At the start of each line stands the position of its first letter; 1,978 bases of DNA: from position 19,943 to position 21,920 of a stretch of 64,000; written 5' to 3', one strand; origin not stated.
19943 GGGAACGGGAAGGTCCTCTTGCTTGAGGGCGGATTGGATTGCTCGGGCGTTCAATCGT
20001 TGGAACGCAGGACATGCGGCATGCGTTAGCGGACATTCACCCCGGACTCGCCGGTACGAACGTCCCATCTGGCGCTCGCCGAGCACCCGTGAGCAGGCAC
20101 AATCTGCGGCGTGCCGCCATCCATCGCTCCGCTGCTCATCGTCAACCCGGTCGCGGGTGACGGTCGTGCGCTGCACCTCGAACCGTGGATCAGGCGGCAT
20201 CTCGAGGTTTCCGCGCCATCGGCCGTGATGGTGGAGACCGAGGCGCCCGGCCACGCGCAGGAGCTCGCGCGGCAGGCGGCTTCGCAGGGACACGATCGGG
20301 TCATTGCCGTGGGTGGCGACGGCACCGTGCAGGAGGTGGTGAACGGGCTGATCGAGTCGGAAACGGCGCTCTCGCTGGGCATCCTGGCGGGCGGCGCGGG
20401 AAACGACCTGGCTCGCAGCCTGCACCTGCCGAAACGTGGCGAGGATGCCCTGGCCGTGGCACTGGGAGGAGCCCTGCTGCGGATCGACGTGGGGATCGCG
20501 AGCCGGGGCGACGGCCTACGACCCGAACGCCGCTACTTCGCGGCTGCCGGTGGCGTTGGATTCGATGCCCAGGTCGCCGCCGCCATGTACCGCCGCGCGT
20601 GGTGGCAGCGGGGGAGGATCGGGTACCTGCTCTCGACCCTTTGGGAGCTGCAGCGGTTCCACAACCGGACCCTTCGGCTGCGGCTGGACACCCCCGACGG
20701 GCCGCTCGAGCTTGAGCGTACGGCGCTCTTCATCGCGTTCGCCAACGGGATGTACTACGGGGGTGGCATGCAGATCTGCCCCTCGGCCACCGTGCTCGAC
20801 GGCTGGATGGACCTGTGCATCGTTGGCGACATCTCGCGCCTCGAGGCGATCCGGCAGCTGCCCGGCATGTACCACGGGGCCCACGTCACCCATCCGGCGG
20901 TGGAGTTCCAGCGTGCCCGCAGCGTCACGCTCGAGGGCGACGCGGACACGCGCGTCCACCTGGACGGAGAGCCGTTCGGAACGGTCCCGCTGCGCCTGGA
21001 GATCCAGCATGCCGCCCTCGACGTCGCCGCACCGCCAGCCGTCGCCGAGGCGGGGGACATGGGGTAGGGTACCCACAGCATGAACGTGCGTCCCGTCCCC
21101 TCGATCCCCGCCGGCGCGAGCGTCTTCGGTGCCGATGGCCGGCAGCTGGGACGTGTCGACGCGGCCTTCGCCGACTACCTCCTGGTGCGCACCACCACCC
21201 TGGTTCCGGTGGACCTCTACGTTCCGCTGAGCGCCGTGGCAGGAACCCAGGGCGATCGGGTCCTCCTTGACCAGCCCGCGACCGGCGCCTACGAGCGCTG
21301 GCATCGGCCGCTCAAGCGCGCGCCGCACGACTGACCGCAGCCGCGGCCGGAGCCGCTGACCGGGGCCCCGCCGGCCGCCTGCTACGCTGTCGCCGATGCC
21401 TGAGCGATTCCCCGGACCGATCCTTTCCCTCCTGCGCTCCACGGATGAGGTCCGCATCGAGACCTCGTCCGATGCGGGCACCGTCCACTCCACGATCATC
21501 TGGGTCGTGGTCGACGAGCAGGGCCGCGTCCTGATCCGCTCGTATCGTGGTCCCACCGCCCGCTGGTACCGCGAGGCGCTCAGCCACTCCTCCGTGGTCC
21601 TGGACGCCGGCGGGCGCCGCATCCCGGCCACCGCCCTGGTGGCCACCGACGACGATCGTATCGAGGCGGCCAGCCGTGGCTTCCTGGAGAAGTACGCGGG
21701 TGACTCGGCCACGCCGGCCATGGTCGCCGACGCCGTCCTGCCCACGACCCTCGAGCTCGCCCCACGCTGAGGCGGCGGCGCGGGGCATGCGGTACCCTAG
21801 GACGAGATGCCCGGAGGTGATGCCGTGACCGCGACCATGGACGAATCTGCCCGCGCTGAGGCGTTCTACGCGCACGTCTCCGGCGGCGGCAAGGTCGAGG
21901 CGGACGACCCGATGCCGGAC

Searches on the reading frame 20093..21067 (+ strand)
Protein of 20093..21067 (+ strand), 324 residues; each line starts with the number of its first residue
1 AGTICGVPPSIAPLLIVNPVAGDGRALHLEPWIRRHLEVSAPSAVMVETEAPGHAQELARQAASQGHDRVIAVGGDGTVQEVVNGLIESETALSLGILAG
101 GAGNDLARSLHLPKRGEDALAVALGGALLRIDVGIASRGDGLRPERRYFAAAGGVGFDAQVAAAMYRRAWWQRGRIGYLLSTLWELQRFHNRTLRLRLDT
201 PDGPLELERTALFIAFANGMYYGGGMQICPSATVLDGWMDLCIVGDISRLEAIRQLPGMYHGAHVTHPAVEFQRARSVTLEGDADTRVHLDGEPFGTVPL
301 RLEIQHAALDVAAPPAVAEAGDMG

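Call 44: search_protein_families(library=pfam, proteins=[window:20093-21067:+], max_evalue=0.00001)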
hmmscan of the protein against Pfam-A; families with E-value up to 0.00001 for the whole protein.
window:20093-21067:+ (324 aa): 2 families
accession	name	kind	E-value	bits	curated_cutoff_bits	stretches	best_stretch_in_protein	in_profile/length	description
PF19279.4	YegS_C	-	3.3e-38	131.3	27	1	155-312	5-157/158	YegS C-terminal NAD kinase beta sandwich-like domain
PF00781.29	DAGK_cat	-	3.4e-31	107.9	23.6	1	14-134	3-123/125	Diacylglycerol kinase catalytic domain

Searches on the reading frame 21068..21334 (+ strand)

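Call 44: search_protein_families(library=pfam, proteins=[window:21068-21334:+], max_evalue=0.00001)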
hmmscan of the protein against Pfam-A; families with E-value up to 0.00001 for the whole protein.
window:21068-21334:+ (88 aa): 1 family
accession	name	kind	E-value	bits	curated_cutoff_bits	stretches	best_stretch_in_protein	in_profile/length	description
PF09939.14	DUF2171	-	1.2e-06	29.2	25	1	15-71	3-60/64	Uncharacterized protein conserved in bacteria (DUF2171)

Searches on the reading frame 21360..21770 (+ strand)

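Call 44: search_protein_families(library=pfam, proteins=[window:21360-21770:+], max_evalue=0.00001)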
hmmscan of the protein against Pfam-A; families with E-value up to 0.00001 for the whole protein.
window:21360-21770:+ (136 aa): 1 family
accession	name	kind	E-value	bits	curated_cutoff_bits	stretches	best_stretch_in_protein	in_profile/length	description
PF10012.15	DUF2255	-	4.2e-14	53.2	29.8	1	25-133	5-115/115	Uncharacterized protein conserved in bacteria (DUF2255)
